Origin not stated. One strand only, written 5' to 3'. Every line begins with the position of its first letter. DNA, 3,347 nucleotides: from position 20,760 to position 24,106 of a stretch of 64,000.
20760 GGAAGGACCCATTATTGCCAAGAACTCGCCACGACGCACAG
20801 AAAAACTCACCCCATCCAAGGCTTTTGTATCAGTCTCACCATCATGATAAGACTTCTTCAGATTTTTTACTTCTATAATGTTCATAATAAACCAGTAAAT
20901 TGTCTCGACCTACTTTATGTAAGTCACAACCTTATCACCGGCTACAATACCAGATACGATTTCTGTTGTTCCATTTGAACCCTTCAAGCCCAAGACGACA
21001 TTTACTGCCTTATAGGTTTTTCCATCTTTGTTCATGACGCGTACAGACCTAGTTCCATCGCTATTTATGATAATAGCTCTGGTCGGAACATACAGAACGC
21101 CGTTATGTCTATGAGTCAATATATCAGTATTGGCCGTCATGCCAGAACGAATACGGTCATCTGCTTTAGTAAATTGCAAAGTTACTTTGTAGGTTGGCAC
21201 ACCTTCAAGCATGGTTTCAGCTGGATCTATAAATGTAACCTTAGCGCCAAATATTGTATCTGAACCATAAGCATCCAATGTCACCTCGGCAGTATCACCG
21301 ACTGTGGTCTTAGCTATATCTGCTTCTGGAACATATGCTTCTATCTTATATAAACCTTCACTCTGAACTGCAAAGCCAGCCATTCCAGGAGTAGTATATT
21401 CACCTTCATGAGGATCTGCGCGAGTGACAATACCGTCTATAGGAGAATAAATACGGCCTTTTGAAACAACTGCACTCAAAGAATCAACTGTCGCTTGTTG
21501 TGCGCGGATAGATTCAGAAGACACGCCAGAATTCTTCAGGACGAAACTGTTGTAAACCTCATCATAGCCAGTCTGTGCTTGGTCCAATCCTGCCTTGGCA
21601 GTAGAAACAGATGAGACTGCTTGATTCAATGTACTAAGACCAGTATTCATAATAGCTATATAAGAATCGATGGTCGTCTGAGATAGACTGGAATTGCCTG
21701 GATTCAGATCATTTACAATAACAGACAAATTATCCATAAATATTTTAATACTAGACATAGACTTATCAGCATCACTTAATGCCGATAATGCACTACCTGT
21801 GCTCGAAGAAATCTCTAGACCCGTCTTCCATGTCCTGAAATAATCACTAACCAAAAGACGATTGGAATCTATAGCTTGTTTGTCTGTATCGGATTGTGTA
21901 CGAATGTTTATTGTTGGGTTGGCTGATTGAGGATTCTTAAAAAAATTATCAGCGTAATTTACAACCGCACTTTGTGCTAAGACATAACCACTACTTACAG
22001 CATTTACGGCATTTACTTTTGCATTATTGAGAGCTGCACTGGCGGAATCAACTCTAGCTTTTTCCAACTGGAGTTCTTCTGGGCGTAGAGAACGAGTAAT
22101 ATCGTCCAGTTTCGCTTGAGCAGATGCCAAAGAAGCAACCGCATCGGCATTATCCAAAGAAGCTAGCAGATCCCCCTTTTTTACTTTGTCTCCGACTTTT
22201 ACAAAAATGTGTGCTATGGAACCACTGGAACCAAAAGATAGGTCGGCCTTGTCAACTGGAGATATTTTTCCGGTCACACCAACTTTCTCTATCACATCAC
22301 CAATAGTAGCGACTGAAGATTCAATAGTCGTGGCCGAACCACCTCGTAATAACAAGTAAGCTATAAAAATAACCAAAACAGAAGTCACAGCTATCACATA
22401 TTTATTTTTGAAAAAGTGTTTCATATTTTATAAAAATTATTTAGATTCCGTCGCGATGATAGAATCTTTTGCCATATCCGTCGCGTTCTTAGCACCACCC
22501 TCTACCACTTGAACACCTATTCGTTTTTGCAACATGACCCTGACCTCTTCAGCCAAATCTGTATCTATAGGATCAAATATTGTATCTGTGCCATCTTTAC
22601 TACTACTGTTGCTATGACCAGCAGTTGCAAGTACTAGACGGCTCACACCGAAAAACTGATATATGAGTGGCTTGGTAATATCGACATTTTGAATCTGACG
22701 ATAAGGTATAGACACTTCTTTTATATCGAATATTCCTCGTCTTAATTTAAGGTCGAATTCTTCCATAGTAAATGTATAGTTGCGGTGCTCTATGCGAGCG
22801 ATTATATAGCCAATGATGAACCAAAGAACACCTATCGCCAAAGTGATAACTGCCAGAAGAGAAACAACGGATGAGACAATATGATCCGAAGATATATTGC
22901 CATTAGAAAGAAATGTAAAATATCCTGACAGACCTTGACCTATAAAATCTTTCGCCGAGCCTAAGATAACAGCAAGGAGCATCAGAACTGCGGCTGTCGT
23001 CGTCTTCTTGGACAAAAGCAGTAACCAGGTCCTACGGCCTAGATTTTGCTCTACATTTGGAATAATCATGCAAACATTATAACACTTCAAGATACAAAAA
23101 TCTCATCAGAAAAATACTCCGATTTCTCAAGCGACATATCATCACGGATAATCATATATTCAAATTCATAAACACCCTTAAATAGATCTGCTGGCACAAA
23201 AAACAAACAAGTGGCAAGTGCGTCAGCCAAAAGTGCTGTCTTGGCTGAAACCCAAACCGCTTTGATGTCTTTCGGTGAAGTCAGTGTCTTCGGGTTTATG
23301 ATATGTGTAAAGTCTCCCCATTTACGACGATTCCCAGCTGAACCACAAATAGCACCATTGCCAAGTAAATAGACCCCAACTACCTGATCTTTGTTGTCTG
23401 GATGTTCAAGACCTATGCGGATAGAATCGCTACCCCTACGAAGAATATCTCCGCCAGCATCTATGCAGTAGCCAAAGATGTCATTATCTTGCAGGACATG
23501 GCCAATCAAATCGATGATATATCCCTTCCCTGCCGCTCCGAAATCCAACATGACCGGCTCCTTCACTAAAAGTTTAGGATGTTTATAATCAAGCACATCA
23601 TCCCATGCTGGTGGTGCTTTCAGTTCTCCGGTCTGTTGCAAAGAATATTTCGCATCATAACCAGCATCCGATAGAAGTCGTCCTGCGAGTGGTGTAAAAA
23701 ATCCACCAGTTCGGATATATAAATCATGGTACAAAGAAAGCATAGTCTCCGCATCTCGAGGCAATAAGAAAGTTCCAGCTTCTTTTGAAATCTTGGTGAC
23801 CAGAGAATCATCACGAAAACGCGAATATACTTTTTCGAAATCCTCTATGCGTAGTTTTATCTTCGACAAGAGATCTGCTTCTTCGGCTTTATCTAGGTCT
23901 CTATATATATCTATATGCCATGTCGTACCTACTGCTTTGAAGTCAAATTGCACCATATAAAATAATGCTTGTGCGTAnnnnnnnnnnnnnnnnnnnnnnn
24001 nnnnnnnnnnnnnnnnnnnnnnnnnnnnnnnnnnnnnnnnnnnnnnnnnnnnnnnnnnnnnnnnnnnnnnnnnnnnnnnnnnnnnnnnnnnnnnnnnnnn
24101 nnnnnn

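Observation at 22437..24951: DoxX - FMN-binding protein - ApbE flavin transferase - bPH membrane protein cassette, in the same strand array as an NDH-2: a flavin-based extracytoplasmic electron-transfer-like module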

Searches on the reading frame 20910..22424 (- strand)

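Call 3: search_protein_families(library=pfam, proteins=[window:20910-22424:-], max_evalue=0.01)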
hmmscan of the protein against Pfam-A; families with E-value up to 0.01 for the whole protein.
window:20910-22424:- (504 aa): 4 families
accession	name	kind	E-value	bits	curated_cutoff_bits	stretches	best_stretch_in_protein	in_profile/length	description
PF16576.10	HlyD_D23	-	8.4e-17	61.6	30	1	296-431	86-214/214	Barrel-sandwich domain of CusB or HlyD membrane-fusion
PF13437.12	HlyD_3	-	3.4e-11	44.2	22.2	1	325-426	2-104/106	HlyD family secretion protein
PF13533.13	Biotin_lipoyl_2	-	1.8e-07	31.3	29.8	1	64-91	5-32/32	Biotin-lipoyl like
PF00364.28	Biotin_lipoyl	-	0.0028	17.9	22.1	1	67-90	14-36/73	Biotin-requiring enzyme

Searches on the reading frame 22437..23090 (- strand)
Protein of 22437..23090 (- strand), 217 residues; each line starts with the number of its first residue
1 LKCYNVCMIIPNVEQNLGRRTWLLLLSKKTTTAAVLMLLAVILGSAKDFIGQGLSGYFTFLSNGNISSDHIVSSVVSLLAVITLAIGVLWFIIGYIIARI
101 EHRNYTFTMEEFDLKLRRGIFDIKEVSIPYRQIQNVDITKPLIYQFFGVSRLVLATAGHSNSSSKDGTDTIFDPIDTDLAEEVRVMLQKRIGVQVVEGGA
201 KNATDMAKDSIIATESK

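Call 3: search_protein_families(library=pfam, proteins=[window:22437-23090:-], max_evalue=0.01)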
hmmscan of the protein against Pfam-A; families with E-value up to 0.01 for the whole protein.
window:22437-23090:- (217 aa): 1 family
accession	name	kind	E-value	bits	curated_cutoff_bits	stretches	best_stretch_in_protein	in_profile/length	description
PF03703.20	bPH_2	-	1.1e-11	45.2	22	1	103-170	2-61/78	Bacterial PH domain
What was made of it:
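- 22437..23090 (-): bPH_2 membrane protein. It is adjacent and overlaps ApbE by 4 nt, but belongs to the downstream HlyD/YknX-ABC-FtsX efflux module, not to the flavinylation module. PF03703 (call 3).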

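Call 4: search_protein_families(library=ncbifam, proteins=[window:22437-23090:-], max_evalue=0.01)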
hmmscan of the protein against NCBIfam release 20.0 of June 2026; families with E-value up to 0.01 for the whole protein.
window:22437-23090:- (217 aa): 1 family
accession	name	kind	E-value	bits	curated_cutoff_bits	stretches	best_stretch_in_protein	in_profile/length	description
NF040894.1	puhB_PGC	equivalog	0.0014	18.5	110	1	55-139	44-131/176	photosynthetic complex putative assembly protein PuhB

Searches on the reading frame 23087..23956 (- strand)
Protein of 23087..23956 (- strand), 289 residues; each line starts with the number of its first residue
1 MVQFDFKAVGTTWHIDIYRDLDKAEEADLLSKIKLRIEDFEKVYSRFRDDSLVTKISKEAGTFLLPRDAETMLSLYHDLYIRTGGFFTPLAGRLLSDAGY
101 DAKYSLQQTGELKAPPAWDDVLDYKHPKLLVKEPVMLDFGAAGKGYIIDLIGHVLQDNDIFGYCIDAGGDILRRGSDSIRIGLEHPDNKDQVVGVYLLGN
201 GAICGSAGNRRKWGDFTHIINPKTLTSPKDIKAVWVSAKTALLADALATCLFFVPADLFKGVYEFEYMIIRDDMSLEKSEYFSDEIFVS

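Call 3: search_protein_families(library=pfam, proteins=[window:23087-23956:-], max_evalue=0.01)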
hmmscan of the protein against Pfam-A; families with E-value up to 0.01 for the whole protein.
window:23087-23956:- (289 aa): 1 family
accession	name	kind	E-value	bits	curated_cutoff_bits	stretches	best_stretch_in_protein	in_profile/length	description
PF02424.20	ApbE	-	6.1e-38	131.3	25.6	1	10-257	2-249/266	ApbE family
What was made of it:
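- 23087..23956 (-): ApbE-family FAD:protein FMN transferase, 289 aa, without a signal peptide. PF02424, E=6e-38 (call 3).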

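Call 4: search_protein_families(library=ncbifam, proteins=[window:23087-23956:-], max_evalue=0.01)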
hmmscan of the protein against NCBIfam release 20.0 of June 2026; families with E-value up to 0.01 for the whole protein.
window:23087-23956:- (289 aa): 1 family
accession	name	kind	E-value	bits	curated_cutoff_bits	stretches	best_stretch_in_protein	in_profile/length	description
NF007774.0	PRK10461.1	equivalog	8.3e-13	47.9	498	2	135-271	179-329/351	FAD:protein FMN transferase ApbE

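Call 34: search_solved_structures(query=window:23087-23956:-, max_evalue=0.00001, show_alignments=2)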
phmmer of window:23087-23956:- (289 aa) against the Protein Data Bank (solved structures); distinct sequences matched with E-value up to 0.00001: 12.
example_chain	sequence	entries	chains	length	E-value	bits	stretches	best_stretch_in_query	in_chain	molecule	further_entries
1vrm_A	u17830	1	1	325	2e-12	50.4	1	37-281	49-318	hypothetical protein TM1553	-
4xgw_A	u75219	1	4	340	2e-11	47.2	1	5-266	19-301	FAD:protein FMN transferase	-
2o18_A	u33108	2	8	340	7.1e-11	45.3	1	5-266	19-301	Thiamine biosynthesis lipoprotein apbE | FAD:protein FMN transferase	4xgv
4xgx_A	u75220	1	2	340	4.6e-10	42.7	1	5-266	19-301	FAD:protein FMN transferase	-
3pnd_A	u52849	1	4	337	1e-08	38.2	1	5-255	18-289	Thiamine biosynthesis lipoprotein ApbE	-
4xdt_A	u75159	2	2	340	3.6e-08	36.4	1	8-254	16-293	FAD:protein FMN transferase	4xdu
6nxi_A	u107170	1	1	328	5.4e-08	35.9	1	7-262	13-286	FAD:protein FMN transferase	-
7esa_A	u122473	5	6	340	2e-07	34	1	16-253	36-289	FAD:protein FMN transferase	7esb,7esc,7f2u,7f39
4ifu_A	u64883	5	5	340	2.4e-07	33.8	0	8-254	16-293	FAD:protein FMN transferase | Thiamine biosynthesis lipoprotein ApbE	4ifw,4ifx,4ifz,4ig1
7mgt_A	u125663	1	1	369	3.5e-07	33.2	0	8-254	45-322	FAD:protein FMN transferase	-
6nxj_A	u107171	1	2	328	1.2e-06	31.5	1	7-262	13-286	FAD:protein FMN transferase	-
4xdr_A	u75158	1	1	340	2.8e-06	30.3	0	8-176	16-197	FAD:protein FMN transferase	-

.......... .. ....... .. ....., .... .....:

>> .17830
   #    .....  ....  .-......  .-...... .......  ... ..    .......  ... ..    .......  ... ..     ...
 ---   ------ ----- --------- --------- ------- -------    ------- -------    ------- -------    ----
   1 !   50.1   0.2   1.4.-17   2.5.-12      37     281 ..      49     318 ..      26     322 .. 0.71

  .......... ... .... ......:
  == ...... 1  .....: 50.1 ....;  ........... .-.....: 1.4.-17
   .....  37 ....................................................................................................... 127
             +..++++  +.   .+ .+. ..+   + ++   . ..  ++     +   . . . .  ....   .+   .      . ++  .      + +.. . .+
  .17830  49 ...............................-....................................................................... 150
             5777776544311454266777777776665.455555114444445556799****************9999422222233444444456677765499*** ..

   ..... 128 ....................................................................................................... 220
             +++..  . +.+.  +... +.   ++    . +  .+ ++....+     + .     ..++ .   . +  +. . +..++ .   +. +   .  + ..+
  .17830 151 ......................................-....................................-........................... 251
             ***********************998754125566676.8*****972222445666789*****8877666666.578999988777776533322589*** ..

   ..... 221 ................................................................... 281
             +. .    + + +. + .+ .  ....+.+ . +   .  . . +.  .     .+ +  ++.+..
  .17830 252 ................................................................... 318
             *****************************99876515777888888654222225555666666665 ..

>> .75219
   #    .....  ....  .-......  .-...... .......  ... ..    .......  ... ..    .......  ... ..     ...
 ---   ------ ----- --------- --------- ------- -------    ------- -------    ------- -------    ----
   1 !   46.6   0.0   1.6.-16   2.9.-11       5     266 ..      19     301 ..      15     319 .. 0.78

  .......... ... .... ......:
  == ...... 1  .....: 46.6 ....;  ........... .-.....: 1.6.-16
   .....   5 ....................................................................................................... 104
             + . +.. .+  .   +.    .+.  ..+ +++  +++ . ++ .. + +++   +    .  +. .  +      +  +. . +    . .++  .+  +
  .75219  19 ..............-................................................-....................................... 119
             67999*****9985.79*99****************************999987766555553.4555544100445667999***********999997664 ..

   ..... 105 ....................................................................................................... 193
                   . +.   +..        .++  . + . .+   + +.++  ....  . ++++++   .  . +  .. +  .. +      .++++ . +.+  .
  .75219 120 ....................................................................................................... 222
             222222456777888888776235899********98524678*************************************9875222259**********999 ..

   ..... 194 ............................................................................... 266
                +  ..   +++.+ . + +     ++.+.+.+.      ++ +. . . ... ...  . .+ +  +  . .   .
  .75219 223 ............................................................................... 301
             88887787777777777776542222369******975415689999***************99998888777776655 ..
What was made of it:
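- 23087..23956 (-): Aligns to 1vrm and 4xgw (call 34).
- On ApbE (PF02424) FAD:protein FMN transferase: E=6.1e-38, 131 bits against a cut-off of 25.6 (call 3). phmmer hits to solved ApbE structures 1vrm, 4xgw and 2o18 (call 34).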
